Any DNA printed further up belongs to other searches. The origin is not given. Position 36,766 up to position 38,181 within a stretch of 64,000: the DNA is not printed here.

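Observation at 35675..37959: Three-gene operon XRE-sensor-like / YfbR-type HD nucleotidase / HTH-GIY-YIG nuclease: candidate undescribed defence or addiction module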

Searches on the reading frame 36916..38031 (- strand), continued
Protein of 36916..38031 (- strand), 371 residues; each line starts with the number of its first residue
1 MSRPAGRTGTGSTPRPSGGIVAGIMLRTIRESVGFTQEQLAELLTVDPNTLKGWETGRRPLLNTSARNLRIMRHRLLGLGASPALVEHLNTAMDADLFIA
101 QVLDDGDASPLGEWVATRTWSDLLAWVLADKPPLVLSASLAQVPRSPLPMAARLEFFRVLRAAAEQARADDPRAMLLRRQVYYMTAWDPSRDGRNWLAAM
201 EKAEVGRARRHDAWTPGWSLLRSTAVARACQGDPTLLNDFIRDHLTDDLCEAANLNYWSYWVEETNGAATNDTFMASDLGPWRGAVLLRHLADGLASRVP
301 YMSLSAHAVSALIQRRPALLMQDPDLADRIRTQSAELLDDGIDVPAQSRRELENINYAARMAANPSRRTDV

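Call 37: search_protein_families(library=ncbifam, proteins=[window:36916-38031:-, L080:5316-5870:-, L080:4912-5316:-, L080:3161-4498:-, L080:1984-2856:-, L041:2402-3592:-, L041:3582-4787:-, L069:1992-3032:-], max_evalue=0.001)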
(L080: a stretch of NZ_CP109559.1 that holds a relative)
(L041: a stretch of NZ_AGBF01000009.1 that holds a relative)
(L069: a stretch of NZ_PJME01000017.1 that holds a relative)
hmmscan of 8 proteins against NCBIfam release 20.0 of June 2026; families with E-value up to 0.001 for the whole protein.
window:36916-38031:- (371 aa): 2 families
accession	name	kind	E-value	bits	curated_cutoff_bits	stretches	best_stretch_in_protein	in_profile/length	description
TIGR03830.1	CxxCG_CxxCG_HTH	subfamily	2.7e-05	24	61.8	1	20-59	64-103/127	type II TA system antitoxin MqsA family protein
NF040522.1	VC1465_fam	subfamily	5.7e-05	23.1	70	1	27-72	2-47/111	VC1465 family Xer recombination activation factor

L080:5316-5870:- (184 aa): 0 families

L080:4912-5316:- (134 aa): 2 families
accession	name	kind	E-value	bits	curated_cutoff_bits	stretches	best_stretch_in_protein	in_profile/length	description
TIGR01925.2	spIIAB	equivalog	0.0004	20.3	135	1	22-86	13-81/137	anti-sigma F factor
NF041045.1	RsbA_anti_sig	subfamily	0.00059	19.2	210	1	17-110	185-281/303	anti-sigma factor RsbA family regulatory protein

L080:3161-4498:- (445 aa): 41 families (the best 25 are shown)
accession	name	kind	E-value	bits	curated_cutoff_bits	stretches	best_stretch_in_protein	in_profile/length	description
TIGR04055.1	rSAM_NirJ2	equivalog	8.6e-23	81.4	500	1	156-329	3-177/326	putative heme d1 biosynthesis radical SAM protein NirJ2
TIGR04545.1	rSAM_ahbD_hemeb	equivalog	1e-22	81.1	500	1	156-329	3-178/339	heme b synthase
TIGR04051.1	rSAM_NirJ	equivalog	2.3e-20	72.9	515.45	1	157-324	6-174/354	heme d1 biosynthesis radical SAM protein NirJ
TIGR04347.1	pseudo_SAM_Halo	equivalog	1.2e-19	70.9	525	1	156-326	41-212/390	TIGR04347 family pseudo-SAM/SPASM protein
TIGR04303.1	GeoRSP_rSAM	equivalog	7e-18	65.3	400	1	156-327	8-178/325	GeoRSP system radical SAM/SPASM protein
TIGR02668.1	moaA_archaeal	equivalog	9.6e-18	64.2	325.25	1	159-319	16-180/303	GTP 3',8-cyclase MoaA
TIGR03962.1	mycofact_rSAM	equivalog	1.3e-16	60.7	265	1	156-332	15-191/339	mycofactocin radical SAM maturase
TIGR02666.1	moaA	equivalog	3.3e-14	52.6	284.05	1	163-323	20-190/336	GTP 3',8-cyclase MoaA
TIGR04053.2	TIGR04053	equivalog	6.2e-14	52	395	1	156-323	11-184/366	TIGR04053 family radical SAM/SPASM domain-containing protein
TIGR04546.1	rSAM_ahbC_deAc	equivalog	1.8e-13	50.1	650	1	156-326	42-213/390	12,18-didecarboxysiroheme deacetylase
TIGR04054.1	rSAM_NirJ1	equivalog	3e-13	49.2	650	1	156-324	39-208/387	putative heme d1 biosynthesis radical SAM protein NirJ1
NF001199.0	PRK00164.2-1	equivalog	5e-13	48.9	231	1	159-318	18-180/308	GTP 3',8-cyclase MoaA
NF045574.1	sacti_mat_StsB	exception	7.3e-13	48.2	625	1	157-312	100-255/466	StsB family radical SAM/SPASM domain sactipeptide maturase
TIGR04103.1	rSAM_nif11_3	equivalog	1.2e-12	47.1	725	1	153-318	5-170/412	nif11-class peptide radical SAM maturase 3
TIGR03961.1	rSAM_PTO1314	hypoth_equivalog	3.5e-12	46.3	306.05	1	161-323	31-188/332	PTO1314 family radical SAM protein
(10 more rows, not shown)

L080:1984-2856:- (290 aa): 0 families

L041:2402-3592:- (396 aa): 13 families
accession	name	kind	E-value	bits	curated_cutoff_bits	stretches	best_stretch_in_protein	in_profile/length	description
TIGR04188.1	methyltr_grsp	subfamily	3.7e-132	441.1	380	1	18-380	1-361/363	ATP-grasp peptide maturase system methyltransferase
TIGR04364.1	methyltran_FxLD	equivalog_domain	1.2e-36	126.6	320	2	107-236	62-194/394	methyltransferase, FxLD system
NF001453.0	PRK00312.1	equivalog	1.4e-28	99.9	188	1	113-225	66-177/217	protein-L-isoaspartate(D-aspartate) O-methyltransferase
NF010549.0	PRK13942.1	equivalog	1.7e-26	93.1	282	1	113-234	63-186/215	protein-L-isoaspartate O-methyltransferase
TIGR00080.1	pimt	equivalog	9.1e-23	81.2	159.05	1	113-223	63-175/216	protein-L-isoaspartate O-methyltransferase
NF010550.0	PRK13943.1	equivalog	7.8e-19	68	359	1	107-222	60-177/322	protein-L-isoaspartate O-methyltransferase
NF000499.2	Erm23S_rRNA_broad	equivalog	1.8e-06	27.5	212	1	115-176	11-70/244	23S ribosomal RNA methyltransferase Erm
NF043040.1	corrin_prot_MT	hypoth_equivalog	2.6e-05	23.8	180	1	120-177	35-89/216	corrinoid protein-associated methyltransferase CpaM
NF001785.0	PRK00517.2-2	equivalog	3.5e-05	23.1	188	1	114-174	133-191/282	50S ribosomal protein L11 methyltransferase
TIGR00755.1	ksgA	equivalog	0.00011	21.6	171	1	114-183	16-82/256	16S rRNA (adenine(1518)-N(6)/adenine(1519)-N(6))-dimethyltransferase RsmA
NF011530.0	PRK14968.1-4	equivalog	0.00021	20.7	243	1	124-167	36-78/202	putative methyltransferase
TIGR02469.1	CbiT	equivalog_domain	0.00031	21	78.3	1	119-183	11-75/124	precorrin-6Y C5,15-methyltransferase (decarboxylating) subunit CbiT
NF002463.0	PRK01683.1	equivalog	0.00039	20.1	297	1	120-172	24-76/258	trans-aconitate 2-methyltransferase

L041:3582-4787:- (401 aa): 7 families
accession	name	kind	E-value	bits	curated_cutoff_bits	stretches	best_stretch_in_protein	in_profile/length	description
TIGR04187.1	GRASP_SAV_5884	subfamily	8e-125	416.2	350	1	87-395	1-312/312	ATP-grasp ribosomal peptide maturase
TIGR04184.1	ATPgraspMvdD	equivalog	9.2e-40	136.8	475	1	88-394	1-319/321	MvdD family ATP-grasp ribosomal peptide maturase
TIGR04185.1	ATPgraspMvdC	equivalog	9.7e-38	130.1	425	1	89-394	2-316/318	MvdC family ATP-grasp ribosomal peptide maturase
TIGR04192.1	GRASP_w_spasm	equivalog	4.3e-12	46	230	1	216-391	132-315/318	grasp-with-spasm system ATP-grasp peptide maturase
TIGR00768.1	rimK_fam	subfamily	2e-08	33.9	143.4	1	195-390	72-272/276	RimK family alpha-L-glutamate ligase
TIGR02144.1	LysX_arch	equivalog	8.8e-05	21.7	275.6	1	195-375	72-256/281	lysine biosynthesis protein LysX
TIGR01380.1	glut_syn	equivalog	0.0006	18.9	299.05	1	195-252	108-161/312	glutathione synthase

L069:1992-3032:- (346 aa): 0 families

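Call 38: search_protein_families(library=pfam, proteins=[L080:5316-5870:-, L080:4912-5316:-, L080:3161-4498:-, L080:1984-2856:-, L041:2402-3592:-, L041:3582-4787:-, L069:1992-3032:-, L045:5291-5785:-, L031:4911-5396:-, L041:4981-5337:-], max_evalue=0.001)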
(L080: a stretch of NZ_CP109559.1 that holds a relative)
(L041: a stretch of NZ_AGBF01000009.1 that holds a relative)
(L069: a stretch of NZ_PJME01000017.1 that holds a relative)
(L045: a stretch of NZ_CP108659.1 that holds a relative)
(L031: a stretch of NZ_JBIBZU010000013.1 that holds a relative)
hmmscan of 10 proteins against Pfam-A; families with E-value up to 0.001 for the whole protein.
L080:5316-5870:- (184 aa): 0 families

L080:4912-5316:- (134 aa): 2 families
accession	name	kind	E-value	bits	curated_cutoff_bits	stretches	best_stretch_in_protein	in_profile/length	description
PF13581.12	HATPase_c_2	-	6.2e-09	36.4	27.4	1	17-112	2-109/127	Histidine kinase-like ATPase domain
PF02518.31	HATPase_c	-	1.9e-05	25.5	26.4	1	46-130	6-107/111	Histidine kinase-, DNA gyrase B-, and HSP90-like ATPase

L080:3161-4498:- (445 aa): 1 family
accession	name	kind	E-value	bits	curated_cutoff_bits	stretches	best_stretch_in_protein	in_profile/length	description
PF04055.27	Radical_SAM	-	8.6e-16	59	29.5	1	160-299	4-152/166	Radical SAM superfamily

L080:1984-2856:- (290 aa): 2 families
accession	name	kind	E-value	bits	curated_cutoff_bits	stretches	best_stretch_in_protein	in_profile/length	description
PF00583.31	Acetyltransf_1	-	3.2e-05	24.6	20.7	1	194-257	34-93/116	Acetyltransferase (GNAT) family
PF13508.13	Acetyltransf_7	-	8.4e-05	23.3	27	1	199-256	8-61/84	Acetyltransferase (GNAT) domain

L041:2402-3592:- (396 aa): 3 families
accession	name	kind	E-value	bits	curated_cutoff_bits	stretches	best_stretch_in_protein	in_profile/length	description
PF01135.25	PCMT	-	4.6e-28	98.9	20.3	1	98-223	47-171/210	Protein-L-isoaspartate(D-aspartate) O-methyltransferase (PCMT)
PF13649.12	Methyltransf_25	-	7.7e-08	33.4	27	1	131-212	1-82/97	Methyltransferase domain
PF00398.26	RrnaAD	-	7.2e-07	29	24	1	115-174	18-74/263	Ribosomal RNA adenine dimethylase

L041:3582-4787:- (401 aa): 1 family
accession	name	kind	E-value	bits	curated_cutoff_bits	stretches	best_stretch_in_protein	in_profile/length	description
PF21068.3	ATPgraspMvdD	-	1.1e-08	35.7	27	1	88-201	2-116/121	MvdD pre-ATP grasp domain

L069:1992-3032:- (346 aa): 1 family
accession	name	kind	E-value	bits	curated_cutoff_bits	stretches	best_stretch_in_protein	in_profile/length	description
PF19974.5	TCAD9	-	0.00024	20.8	40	1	154-266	219-330/429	Ternary complex associated domain 9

L045:5291-5785:- (164 aa): 1 family
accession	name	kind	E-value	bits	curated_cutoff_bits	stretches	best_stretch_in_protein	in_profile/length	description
PF19979.4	DUF6415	-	4.1e-24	85.6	27.5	1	18-112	1-95/95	Family of unknown function (DUF6415)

L031:4911-5396:- (161 aa): 0 families

L041:4981-5337:- (118 aa): 0 families

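Call 43: search_dna_similar(query=window:36916-38031:-, collection=phages, mode=protein, max_rows=20, max_evalue=0.001)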
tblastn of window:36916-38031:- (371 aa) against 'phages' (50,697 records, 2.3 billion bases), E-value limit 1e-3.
No match.

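Call 46: search_dna_similar(query=window:36916-38031:-, collection=plasmids, mode=protein, max_rows=30, max_evalue=0.00001)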
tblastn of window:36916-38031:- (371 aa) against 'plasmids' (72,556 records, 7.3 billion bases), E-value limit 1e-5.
Records with a match: 37; places in all: 38; records where one place covers at least 80% of the query: 36.
Best place of each record, by identity: <60% 37.
By first word of the organism name: Streptomyces 31; Kitasatospora 2; Nocardia 2; Pseudonocardia 1; Saccharothrix 1.
By predicted mobility (MOB-suite, as given by PLSDB): non-mobilizable 21; mobilizable 16.
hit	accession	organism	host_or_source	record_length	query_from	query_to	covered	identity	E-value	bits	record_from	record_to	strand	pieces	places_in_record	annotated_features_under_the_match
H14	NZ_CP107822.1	Streptomyces sp. NBC_00536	-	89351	20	357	91%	42.7%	6e-58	210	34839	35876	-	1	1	XRE family transcriptional regulator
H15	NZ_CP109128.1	Streptomyces virginiae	-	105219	20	357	91%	42.6%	2e-59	214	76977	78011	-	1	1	XRE family transcriptional regulator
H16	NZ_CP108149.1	Streptomyces virginiae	-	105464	20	357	91%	42.6%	2e-59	214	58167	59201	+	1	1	XRE family transcriptional regulator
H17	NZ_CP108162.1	Streptomyces sp. NBC_00158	-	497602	21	357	91%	42.6%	3e-51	191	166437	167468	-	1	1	helix-turn-helix transcriptional regulator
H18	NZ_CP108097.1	Streptomyces sp. NBC_00239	-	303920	21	360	92%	42.0%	1e-50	189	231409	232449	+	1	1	helix-turn-helix domain-containing protein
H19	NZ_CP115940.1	Streptomyces goshikiensis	microorganism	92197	20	357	91%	42.2%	3e-56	205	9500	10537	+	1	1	XRE family transcriptional regulator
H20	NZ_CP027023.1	Streptomyces sp. WAC00288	Culture,soil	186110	21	358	91%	42.1%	1e-58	212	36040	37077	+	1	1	helix-turn-helix transcriptional regulator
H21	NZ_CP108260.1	Streptomyces sp. NBC_00055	-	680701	20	361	92%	40.3%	1e-60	218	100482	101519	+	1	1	helix-turn-helix transcriptional regulator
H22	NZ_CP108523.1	Streptomyces sp. NBC_01230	-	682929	20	361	92%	40.3%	1e-60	218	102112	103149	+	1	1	helix-turn-helix transcriptional regulator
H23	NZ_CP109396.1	Streptomyces sp. NBC_01527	-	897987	20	361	92%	40.3%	1e-60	218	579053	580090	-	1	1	helix-turn-helix transcriptional regulator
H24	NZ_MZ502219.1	Streptomyces rimosus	-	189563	21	357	91%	40.7%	5e-54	199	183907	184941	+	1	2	transcriptional regulator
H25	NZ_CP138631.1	Streptomyces rimosus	whole organism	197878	21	357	91%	40.7%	5e-54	199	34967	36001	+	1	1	helix-turn-helix transcriptional regulator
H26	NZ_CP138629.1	Streptomyces rimosus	whole organism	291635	21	357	91%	40.7%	5e-54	199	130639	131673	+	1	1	transcriptional regulator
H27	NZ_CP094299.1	Streptomyces rimosus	pure culture,soil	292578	21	357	91%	40.7%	5e-54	199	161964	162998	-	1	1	transcriptional regulator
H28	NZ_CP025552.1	Streptomyces rimosus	cell culture,lab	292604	21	357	91%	40.7%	5e-54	199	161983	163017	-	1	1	transcriptional regulator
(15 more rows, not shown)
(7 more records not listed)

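Call 48: get_annotated_region(hit=H14, flank=6000)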
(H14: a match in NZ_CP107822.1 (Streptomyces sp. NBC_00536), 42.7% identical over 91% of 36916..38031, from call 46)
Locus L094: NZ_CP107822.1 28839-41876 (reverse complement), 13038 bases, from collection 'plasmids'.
description: Streptomyces sp. NBC_00536 plasmid unnamed3, complete sequence
organism: Streptomyces sp. NBC_00536 (NCBI taxid 2975769)
taxonomy: Bacteria; Actinomycetota; Actinomycetes; Kitasatosporales; Streptomycetaceae; Streptomyces; Streptomyces sp. NBC 00536
host: -; source: -; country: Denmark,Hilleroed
typing (MOB-suite, as given by PLSDB): non-mobilizable
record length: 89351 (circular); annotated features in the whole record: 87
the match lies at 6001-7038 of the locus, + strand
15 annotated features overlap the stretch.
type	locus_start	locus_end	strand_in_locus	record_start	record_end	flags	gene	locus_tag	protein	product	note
CDS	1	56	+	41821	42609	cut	-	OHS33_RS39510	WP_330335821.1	hypothetical protein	-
CDS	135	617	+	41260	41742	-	-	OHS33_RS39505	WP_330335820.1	hypothetical protein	-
CDS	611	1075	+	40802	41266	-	-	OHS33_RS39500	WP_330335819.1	protein kilB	-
CDS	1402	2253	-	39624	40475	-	-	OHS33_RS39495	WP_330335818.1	hypothetical protein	-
CDS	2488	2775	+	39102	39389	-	-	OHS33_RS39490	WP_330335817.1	hypothetical protein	-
CDS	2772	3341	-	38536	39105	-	-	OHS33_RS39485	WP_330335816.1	hypothetical protein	-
CDS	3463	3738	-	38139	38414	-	-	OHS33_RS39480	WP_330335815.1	hypothetical protein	-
CDS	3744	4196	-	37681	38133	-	-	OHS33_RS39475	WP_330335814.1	DUF6415 family natural product biosynthesis protein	-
CDS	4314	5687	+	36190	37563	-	-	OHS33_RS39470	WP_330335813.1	hypothetical protein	-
CDS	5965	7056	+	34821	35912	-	-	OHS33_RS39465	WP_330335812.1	XRE family transcriptional regulator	-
CDS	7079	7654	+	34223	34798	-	-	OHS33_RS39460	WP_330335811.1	HD domain-containing protein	-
CDS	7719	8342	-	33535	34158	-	-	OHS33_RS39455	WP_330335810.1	DUF4913 domain-containing protein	-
CDS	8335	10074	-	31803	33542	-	-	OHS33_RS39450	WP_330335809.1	TraM recognition domain-containing protein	-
CDS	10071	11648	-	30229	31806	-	-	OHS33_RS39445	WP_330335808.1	ATP-binding protein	-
CDS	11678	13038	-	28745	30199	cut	-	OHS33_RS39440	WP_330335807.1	SCO6880 family protein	-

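Call 49: get_annotated_region(hit=H28, flank=6000)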
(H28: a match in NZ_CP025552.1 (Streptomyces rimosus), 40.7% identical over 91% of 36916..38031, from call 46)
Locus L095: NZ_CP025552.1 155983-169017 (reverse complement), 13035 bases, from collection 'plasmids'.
description: Streptomyces rimosus strain WT5260 plasmid unnamed, complete sequence
organism: Streptomyces rimosus (NCBI taxid 1927)
taxonomy: Bacteria; Actinomycetota; Actinomycetes; Kitasatosporales; Streptomycetaceae; Streptomyces; Streptomyces rimosus
host: -; source: cell culture,lab; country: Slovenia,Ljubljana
typing (MOB-suite, as given by PLSDB): mobilizable; replicon rep_cluster_1974; relaxase MOBF
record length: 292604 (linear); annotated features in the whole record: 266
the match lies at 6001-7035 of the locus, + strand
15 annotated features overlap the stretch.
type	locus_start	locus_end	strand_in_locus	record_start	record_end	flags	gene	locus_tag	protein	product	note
CDS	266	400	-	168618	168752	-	-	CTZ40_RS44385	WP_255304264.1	hypothetical protein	-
CDS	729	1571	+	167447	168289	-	-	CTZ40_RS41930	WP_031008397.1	IS5 family transposase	-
CDS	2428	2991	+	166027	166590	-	-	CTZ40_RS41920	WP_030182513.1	hypothetical protein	-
CDS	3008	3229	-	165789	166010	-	-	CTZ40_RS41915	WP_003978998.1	DUF6207 family protein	-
CDS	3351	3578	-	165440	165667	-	-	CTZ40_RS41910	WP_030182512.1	hypothetical protein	-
CDS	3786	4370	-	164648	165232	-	-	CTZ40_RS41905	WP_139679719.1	hypothetical protein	-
CDS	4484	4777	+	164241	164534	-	-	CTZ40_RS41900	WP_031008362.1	hypothetical protein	-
CDS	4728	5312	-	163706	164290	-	-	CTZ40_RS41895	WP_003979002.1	hypothetical protein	-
CDS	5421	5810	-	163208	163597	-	-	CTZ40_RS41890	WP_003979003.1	hypothetical protein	-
CDS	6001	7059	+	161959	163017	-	-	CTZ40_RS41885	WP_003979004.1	transcriptional regulator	-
CDS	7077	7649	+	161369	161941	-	-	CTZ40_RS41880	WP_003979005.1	HD domain-containing protein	-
CDS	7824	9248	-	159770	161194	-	mobF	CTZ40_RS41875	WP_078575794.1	MobF family relaxase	-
CDS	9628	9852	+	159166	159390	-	-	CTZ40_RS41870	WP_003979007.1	hypothetical protein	-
CDS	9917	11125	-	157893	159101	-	-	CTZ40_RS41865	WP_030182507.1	cytochrome P450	-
CDS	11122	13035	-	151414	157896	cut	-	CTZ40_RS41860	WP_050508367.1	type I polyketide synthase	-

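Call 66: fold_search(model_id=the predicted structure, library=viral)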
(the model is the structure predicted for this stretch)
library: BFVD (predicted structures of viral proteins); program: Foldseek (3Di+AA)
matches with E <= 10: 443; with E <= 0.001: 0
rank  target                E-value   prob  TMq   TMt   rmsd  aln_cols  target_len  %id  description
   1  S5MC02                2.3e-02  0.63  0.17  0.16  19.9       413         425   11  (no name in the UniProt tables at hand)
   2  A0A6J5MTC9            2.1e-01  1.00  0.18  0.62   6.3        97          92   21  HTH_XRE domain containing protein [uncultured Caudovirales phage]
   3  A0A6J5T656            2.2e-01  1.00  0.16  0.64   3.4        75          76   24  Couple_hipB, transcriptional regulator, y4mF family [uncultured Caudovirales phage]
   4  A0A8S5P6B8            2.4e-01  1.00  0.15  0.56   8.6        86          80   28  Helix-turn-helix domain protein [Siphoviridae sp. ctTwu10]
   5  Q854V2                2.7e-01  0.20  0.15  0.13  32.1       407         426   15  Uncharacterized protein [Mycobacterium phage Che9c]
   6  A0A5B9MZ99            3.5e-01  0.99  0.16  0.55   7.0        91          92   23  (no name in the UniProt tables at hand)
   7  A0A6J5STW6            3.6e-01  1.00  0.19  0.63   4.3        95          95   20  Couple_hipB, transcriptional regulator, y4mF family [uncultured Caudovirales phage]
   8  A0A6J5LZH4            3.6e-01  0.99  0.18  0.56   5.8        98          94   24  HTH_XRE domain containing protein [uncultured Caudovirales phage]
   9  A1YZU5                3.8e-01  1.00  0.18  0.46   4.9        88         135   22  Uncharacterized protein [Burkholderia phage BcepF1]
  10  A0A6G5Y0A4            4.1e-01  1.00  0.17  0.67   3.1        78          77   22  (no name in the UniProt tables at hand)
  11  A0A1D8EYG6            4.1e-01  0.63  0.13  0.21  15.6       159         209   21  Helix-turn-helix DNA-binding protein [Mycobacterium phage Fortunato]
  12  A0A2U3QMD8            4.1e-01  0.21  0.20  0.15  22.6       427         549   12  CPXV213 protein [Cowpox virus]
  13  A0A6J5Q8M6            4.3e-01  1.00  0.17  0.66   2.7        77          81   22  HTH_XRE domain containing protein [uncultured Caudovirales phage]
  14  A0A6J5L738            4.5e-01  1.00  0.15  0.26   5.3        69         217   25  HTH_XRE domain containing protein [uncultured Caudovirales phage]
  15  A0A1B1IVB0            4.5e-01  1.00  0.16  0.69   7.0        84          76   24  (no name in the UniProt tables at hand)
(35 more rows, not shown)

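Call 75: search_protein_families(library=pfam, alignment_id=A3, max_evalue=0.001)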
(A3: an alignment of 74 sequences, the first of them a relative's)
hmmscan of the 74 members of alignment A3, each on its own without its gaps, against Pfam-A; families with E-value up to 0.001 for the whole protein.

A. member 1, L014:4734-4946:- (70 aa): 0 families

B. families by the number of members that match (of 74 scanned): 30 families (the first 25 are shown)
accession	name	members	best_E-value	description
PF13581.12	HATPase_c_2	10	7.3e-16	Histidine kinase-like ATPase domain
PF02518.31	HATPase_c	9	4.9e-08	Histidine kinase-, DNA gyrase B-, and HSP90-like ATPase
PF19979.4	DUF6415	5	3.6e-26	Family of unknown function (DUF6415)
PF01135.25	PCMT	4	8.4e-27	Protein-L-isoaspartate(D-aspartate) O-methyltransferase (PCMT)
PF13649.12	Methyltransf_25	4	2.3e-08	Methyltransferase domain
PF04055.27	Radical_SAM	3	4.9e-15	Radical SAM superfamily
PF21068.3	ATPgraspMvdD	2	3.1e-12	MvdD pre-ATP grasp domain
PF00239.26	Resolvase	2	1.8e-08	Resolvase, N terminal domain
PF08241.18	Methyltransf_11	2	0.00011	Methyltransferase domain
PF08242.18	Methyltransf_12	2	0.0002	Methyltransferase domain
PF00282.25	Pyridoxal_deC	1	3e-71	Pyridoxal-dependent decarboxylase conserved domain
PF07690.21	MFS_1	1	1.1e-33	Major Facilitator Superfamily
PF25637.1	DUF7942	1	2.5e-24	Family of unknown function (DUF7942)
PF00881.29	Nitroreductase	1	4.7e-22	Nitroreductase family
PF05721.19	PhyH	1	2.1e-21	Phytanoyl-CoA dioxygenase (PhyH)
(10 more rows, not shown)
